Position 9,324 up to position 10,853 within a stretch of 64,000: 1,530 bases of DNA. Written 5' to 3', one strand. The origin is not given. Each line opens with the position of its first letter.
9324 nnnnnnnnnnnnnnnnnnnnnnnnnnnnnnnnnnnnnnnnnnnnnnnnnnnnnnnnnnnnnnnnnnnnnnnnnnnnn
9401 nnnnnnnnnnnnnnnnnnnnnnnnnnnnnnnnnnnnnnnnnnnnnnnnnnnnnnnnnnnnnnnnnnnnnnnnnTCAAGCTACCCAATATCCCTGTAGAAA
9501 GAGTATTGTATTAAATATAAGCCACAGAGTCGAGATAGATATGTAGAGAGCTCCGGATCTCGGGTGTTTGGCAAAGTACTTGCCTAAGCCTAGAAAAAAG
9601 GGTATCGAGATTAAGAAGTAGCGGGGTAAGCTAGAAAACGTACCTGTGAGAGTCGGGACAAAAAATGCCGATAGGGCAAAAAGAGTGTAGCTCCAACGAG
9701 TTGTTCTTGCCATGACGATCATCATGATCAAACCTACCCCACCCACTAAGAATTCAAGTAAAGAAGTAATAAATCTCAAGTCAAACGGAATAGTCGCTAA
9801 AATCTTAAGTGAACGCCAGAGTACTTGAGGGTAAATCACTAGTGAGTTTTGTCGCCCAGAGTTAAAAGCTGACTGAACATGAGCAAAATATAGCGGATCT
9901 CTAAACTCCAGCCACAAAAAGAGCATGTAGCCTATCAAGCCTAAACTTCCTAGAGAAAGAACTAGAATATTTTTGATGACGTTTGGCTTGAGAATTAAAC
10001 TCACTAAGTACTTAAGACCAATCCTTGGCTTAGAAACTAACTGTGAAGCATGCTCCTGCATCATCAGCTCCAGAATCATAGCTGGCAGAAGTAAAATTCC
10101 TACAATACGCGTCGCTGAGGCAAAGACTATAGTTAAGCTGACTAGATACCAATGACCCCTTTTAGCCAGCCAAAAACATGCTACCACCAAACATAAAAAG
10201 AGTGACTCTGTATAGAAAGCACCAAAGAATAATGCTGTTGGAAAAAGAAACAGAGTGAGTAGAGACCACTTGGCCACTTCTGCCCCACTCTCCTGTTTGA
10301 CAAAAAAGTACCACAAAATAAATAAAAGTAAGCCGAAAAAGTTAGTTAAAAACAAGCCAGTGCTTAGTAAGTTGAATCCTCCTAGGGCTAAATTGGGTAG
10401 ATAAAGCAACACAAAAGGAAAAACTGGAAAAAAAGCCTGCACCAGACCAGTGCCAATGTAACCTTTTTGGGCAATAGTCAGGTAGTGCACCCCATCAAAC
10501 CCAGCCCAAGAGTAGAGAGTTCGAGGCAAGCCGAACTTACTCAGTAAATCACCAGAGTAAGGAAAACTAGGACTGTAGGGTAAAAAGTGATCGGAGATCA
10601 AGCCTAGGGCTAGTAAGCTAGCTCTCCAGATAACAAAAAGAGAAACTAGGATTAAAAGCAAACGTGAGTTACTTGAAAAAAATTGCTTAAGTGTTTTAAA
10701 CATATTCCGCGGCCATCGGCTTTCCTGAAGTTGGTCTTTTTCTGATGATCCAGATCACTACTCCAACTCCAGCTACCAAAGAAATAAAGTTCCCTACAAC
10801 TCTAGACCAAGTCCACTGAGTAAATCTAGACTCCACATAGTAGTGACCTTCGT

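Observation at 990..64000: Unusually large set of ~16 GT-C-like membrane glycosyltransferase paralogues fed by three polyprenol-P-sugar synthases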

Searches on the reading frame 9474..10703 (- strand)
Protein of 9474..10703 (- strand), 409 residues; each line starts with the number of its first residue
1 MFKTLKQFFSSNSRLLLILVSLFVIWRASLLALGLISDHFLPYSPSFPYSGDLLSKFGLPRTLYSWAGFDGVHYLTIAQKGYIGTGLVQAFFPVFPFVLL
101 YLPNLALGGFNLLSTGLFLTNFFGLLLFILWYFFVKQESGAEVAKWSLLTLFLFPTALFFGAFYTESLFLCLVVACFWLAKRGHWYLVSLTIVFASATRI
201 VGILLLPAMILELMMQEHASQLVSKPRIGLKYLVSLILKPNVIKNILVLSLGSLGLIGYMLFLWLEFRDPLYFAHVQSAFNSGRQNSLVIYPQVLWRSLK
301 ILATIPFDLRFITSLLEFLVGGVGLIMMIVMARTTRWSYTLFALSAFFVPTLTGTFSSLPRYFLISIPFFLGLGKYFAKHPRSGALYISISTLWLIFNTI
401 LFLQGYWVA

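Call 3: search_protein_families(library=pfam, proteins=[window:9474-10703:-], max_evalue=0.01)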
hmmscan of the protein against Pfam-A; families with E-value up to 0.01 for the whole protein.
window:9474-10703:- (409 aa): 0 families

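Call 12: search_protein_families(library=ncbifam, proteins=[window:9474-10703:-], max_evalue=0.1)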
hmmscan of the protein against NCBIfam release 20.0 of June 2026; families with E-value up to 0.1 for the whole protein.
window:9474-10703:- (409 aa): 0 families

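Call 33: find_homologous_proteins(query=window:9474-10703:-, max_evalue=0.001)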
Query window:9474-10703:- (409 aa): 791 proteins with E <= 0.001 among 8000 candidates; the best 120 are listed.
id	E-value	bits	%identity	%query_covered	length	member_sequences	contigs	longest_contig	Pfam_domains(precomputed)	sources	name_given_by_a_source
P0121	4.4e-259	878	100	100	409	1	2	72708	-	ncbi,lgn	-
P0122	7.7e-152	524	62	98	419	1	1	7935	-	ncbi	-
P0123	9.1e-116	406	52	99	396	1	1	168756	-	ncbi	-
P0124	6.4e-114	400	52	94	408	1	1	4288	PF04188.19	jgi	jgi:Gpi18-like mannosyltransferase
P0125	9.5e-113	396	52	96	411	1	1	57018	PF04188.19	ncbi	-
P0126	4.7e-108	380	50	97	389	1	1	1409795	PF04188.19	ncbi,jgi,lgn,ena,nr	ncbi:MAG TPA: mannosyltransferase family protein [Vitreimonas sp.]|nr:mannosyltransferase family pro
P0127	8.6e-108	379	48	97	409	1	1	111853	-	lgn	-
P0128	1.6e-107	378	50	97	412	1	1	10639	-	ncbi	-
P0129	3.1e-107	377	50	95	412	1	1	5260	-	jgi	-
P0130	9.8e-107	376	48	99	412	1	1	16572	-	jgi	jgi:hypothetical protein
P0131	5.2e-106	373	49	95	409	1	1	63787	-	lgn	-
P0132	1.2e-105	372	47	97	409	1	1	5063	PF04188.19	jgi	-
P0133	7.6e-104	366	50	98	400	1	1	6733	-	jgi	jgi:hypothetical protein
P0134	1.5e-103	365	51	95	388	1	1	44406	-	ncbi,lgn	ncbi:MAG: hypothetical protein ABFQ62_00440 [Patescibacteria group bacterium]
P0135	1.8e-103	365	50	96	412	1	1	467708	-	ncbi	-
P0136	6.1e-103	363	49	95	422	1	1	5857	PF04188.19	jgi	-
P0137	7.9e-103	363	49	96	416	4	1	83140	PF04188.19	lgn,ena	-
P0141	4.3e-102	361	46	97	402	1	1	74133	PF04188.19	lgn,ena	-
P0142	6.0e-102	360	48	97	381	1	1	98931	PF04188.19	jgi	jgi:hypothetical protein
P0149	3.7e-98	348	47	97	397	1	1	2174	PF04188.19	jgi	-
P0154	1.2e-97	346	47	97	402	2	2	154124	PF04188.19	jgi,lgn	-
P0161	6.2e-97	344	47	94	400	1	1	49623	PF04188.19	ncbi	-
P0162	6.8e-97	343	47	98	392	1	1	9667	PF04188.19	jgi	jgi:hypothetical protein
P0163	6.9e-97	343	49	94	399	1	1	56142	PF04188.19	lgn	-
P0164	7.4e-97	343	47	96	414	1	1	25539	PF04188.19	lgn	-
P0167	1.5e-96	342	50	93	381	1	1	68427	PF04188.19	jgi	jgi:hypothetical protein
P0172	4.7e-96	341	46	97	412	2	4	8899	PF04188.19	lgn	-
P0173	9.6e-96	340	46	97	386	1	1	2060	PF04188.19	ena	-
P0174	1.1e-95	340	48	97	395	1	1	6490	PF04188.19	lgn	-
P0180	2.5e-94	335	47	97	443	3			PF04188.19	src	-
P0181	3.1e-94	335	47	95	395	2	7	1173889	PF04188.19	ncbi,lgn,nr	ncbi:MAG: hypothetical protein BroJett025_05080 [Patescibacteria group bacterium]|nr:MAG: hypothetic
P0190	1.6e-92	329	44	97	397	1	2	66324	PF04188.19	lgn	-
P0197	1.1e-91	326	46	98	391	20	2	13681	PF04188.19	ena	-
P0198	1.2e-91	326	44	97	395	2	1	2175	PF04188.19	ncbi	-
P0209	1.0e-89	320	45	96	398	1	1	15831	PF04188.19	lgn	-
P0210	1.2e-89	320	46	96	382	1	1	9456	PF04188.19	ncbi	-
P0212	2.5e-89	319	45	95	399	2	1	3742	PF04188.19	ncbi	-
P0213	2.6e-89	318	46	97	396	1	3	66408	PF04188.19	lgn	-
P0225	7.6e-88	314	44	95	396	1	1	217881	PF04188.19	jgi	jgi:hypothetical protein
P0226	8.9e-88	313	44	99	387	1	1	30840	PF04188.19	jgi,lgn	jgi:Gpi18-like mannosyltransferase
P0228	2.3e-87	312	44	96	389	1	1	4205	PF04188.19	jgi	jgi:hypothetical protein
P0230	4.8e-87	311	44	97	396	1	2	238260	PF09594.17,PF04188.19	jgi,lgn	-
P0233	2.4e-86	309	44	96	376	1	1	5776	PF04188.19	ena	-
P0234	3.3e-86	308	45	96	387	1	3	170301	PF04188.19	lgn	-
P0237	6.7e-86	307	44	96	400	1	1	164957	PF04188.19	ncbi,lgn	-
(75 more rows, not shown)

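Call 34: find_encoding_contigs(protein=P0121, flank=10000, max_places=3)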
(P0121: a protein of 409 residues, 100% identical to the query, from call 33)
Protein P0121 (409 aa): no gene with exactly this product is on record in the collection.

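Call 35: search_protein_families(library=pfam, proteins=[window:9474-10703:-, P0124], max_evalue=10)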
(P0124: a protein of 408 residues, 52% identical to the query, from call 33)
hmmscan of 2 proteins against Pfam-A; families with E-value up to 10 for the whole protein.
window:9474-10703:- (409 aa): 2 families
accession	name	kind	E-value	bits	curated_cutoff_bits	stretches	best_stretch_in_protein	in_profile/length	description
PF10617.14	DUF2474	-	0.052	14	26.6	1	22-37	10-25/39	Protein of unknown function (DUF2474)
PF12513.15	SUV3_C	-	0.14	12.5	27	1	259-281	11-33/48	ATP-dependent RNA helicase SUV3 C-terminal domain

P0124 (408 aa): 2 families
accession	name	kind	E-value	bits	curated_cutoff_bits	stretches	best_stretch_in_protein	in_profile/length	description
PF04188.19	Mannosyl_trans2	-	1.1e-07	32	22.4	1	46-230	48-237/443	Mannosyltransferase (PIG-V)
PF10272.14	Tmpp129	-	0.5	10.1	27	1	107-217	14-114/349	Putative transmembrane protein precursor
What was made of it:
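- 9474..10703 (-): PIG-V-like small GT-C (409 aa). It overlaps the upstream family B gene 10696 by 8 nt. P0124 (51-52% identical) scores 32 bits against a cut-off of 22.4 (call 35).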

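Call 53: find_encoding_contigs(protein=P0126, flank=10000, max_places=1)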
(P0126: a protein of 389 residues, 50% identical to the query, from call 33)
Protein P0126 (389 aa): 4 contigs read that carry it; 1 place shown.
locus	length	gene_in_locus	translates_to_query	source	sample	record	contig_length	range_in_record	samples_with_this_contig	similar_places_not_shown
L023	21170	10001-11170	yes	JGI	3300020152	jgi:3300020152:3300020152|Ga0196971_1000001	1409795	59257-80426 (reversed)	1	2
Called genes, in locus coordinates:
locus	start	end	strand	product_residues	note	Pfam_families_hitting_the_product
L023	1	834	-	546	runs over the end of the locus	-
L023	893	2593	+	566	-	PF13231:PMT_2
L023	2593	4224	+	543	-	PF13231:PMT_2 (weak)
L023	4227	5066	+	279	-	PF00892:EamA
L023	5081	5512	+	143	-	PF00293:NUDIX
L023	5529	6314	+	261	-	PF00535:Glycos_transf_2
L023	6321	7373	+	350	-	PF13439:Glyco_transf_4, PF13579:Glyco_trans_4_4, PF00534:Glycos_transf_1, PF13692:Glyco_trans_1_4, PF20706:GT4-conflict (weak)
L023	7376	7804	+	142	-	PF00293:NUDIX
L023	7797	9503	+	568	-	-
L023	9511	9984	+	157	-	PF00583:Acetyltransf_1, PF13673:Acetyltransf_10 (weak), PF13508:Acetyltransf_7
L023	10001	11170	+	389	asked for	PF04188:Mannosyl_trans2 (weak)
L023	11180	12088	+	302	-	PF01073:3Beta_HSD, PF01370:Epimerase, PF02719:Polysacc_synt_2, PF04321:RmlD_sub_bind, PF07993:NAD_binding_4 (faint), PF13460:NAD_binding_10, PF16363:GDP_Man_Dehyd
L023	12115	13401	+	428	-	PF01943:Polysacc_synt, PF13440:Polysacc_synt_3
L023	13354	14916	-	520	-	PF00535:Glycos_transf_2, PF10111:Glyco_tranf_2_2 (faint), PF02709:Glyco_transf_7C (weak), PF13641:Glyco_tranf_2_3, PF00535:Glycos_transf_2, PF13632:Glyco_trans_2_3 (weak)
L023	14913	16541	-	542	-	PF13231:PMT_2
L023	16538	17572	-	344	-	-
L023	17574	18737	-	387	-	PF00534:Glycos_transf_1, PF13692:Glyco_trans_1_4, PF26337:Gtf3_C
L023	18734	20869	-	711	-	-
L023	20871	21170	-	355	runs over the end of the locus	PF00535:Glycos_transf_2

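Call 83: search_solved_structures(query=A7, max_evalue=1)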
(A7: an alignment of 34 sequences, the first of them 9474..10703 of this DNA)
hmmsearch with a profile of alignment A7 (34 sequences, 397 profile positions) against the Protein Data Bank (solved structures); distinct sequences matched with E-value up to 1: 3.
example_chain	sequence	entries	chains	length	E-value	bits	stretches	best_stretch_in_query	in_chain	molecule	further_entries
9faj_L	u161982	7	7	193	0.2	14.1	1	364-396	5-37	LHFPL tetraspan subfamily member 4 protein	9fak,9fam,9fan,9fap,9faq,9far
9fat_L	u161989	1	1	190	0.33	13.4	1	364-396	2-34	LHFPL tetraspan subfamily member 4 protein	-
9fau_L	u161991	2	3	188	0.71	12.3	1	367-396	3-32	LHFPL tetraspan subfamily member 4 protein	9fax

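Call 86: search_protein_families(library=pfam, alignment_id=A7, max_evalue=0.01)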
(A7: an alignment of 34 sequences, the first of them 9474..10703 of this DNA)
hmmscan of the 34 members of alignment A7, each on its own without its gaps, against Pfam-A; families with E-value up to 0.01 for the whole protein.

A. member 1, window:9474-10703:- (409 aa): 0 families

B. families by the number of members that match (of 34 scanned): 4 families
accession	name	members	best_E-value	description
PF04188.19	Mannosyl_trans2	17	1.9e-08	Mannosyltransferase (PIG-V)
PF13231.12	PMT_2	13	3.8e-07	Dolichyl-phosphate-mannose-protein mannosyltransferase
PF09594.16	GT87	6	7.3e-06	Glycosyltransferase family 87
PF04922.18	DIE2_ALG10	4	2.5e-05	DIE2/ALG10 family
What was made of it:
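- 9474..10703 (-): Of 34 family members, 17 hit PF04188, 13 PMT_2 and 6 GT87 (call 86).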

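Call 89: find_encoding_contigs(protein=P0181, flank=10000, max_places=1)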
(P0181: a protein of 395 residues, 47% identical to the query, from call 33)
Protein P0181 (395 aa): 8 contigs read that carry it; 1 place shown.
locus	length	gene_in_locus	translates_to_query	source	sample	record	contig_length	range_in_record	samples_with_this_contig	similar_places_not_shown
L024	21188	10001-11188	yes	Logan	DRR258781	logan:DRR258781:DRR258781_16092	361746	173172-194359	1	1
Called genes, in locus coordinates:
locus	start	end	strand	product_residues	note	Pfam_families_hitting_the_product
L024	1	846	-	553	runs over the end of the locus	PF09586:YfhO, PF10131:PTPS_related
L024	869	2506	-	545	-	PF13231:PMT_2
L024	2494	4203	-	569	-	-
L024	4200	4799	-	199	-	-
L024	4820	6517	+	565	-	PF10131:PTPS_related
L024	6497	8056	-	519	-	-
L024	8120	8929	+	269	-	PF00535:Glycos_transf_2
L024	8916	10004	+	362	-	PF13439:Glyco_transf_4, PF00534:Glycos_transf_1, PF13692:Glyco_trans_1_4, PF20706:GT4-conflict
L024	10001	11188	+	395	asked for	PF04188:Mannosyl_trans2 (weak)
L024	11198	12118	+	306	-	PF01073:3Beta_HSD, PF01370:Epimerase, PF02719:Polysacc_synt_2, PF04321:RmlD_sub_bind, PF05368:NmrA (weak), PF13460:NAD_binding_10, PF16363:GDP_Man_Dehyd, PF07993:NAD_binding_4 (weak)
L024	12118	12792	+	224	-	PF00535:Glycos_transf_2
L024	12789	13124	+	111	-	PF10066:DUF2304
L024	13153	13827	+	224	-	PF00535:Glycos_transf_2, PF10111:Glyco_tranf_2_2 (weak), PF13641:Glyco_tranf_2_3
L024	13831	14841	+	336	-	PF01073:3Beta_HSD, PF01370:Epimerase, PF02719:Polysacc_synt_2, PF04321:RmlD_sub_bind, PF05368:NmrA, PF13460:NAD_binding_10, PF16363:GDP_Man_Dehyd, PF07993:NAD_binding_4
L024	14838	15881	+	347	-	PF00535:Glycos_transf_2, PF10111:Glyco_tranf_2_2, PF13506:Glyco_transf_21, PF13641:Glyco_tranf_2_3, PF13632:Glyco_trans_2_3 (weak)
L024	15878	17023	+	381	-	PF13439:Glyco_transf_4, PF13579:Glyco_trans_4_4, PF20706:GT4-conflict (weak), PF00534:Glycos_transf_1, PF13692:Glyco_trans_1_4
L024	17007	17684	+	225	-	PF05050:Methyltransf_21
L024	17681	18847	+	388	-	PF13439:Glyco_transf_4 (weak), PF00534:Glycos_transf_1, PF13692:Glyco_trans_1_4, PF13524:Glyco_trans_1_2 (weak)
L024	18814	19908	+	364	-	PF02350:Epimerase_2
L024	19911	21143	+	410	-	PF03446:NAD_binding_2 (weak), PF03721:UDPG_MGDP_dh_N, PF00984:UDPG_MGDP_dh, PF03720:UDPG_MGDP_dh_C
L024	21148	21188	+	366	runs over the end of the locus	PF06662:C5-epim_C (faint), PF07944:Beta-AFase-like_GH127_cat (faint), PF09492:Pec_lyase (faint), PF25840:Ulvan_lyase_N (faint), PF05147:LANC_like (faint)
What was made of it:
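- Module content differs between relatives (calls 53, 89).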
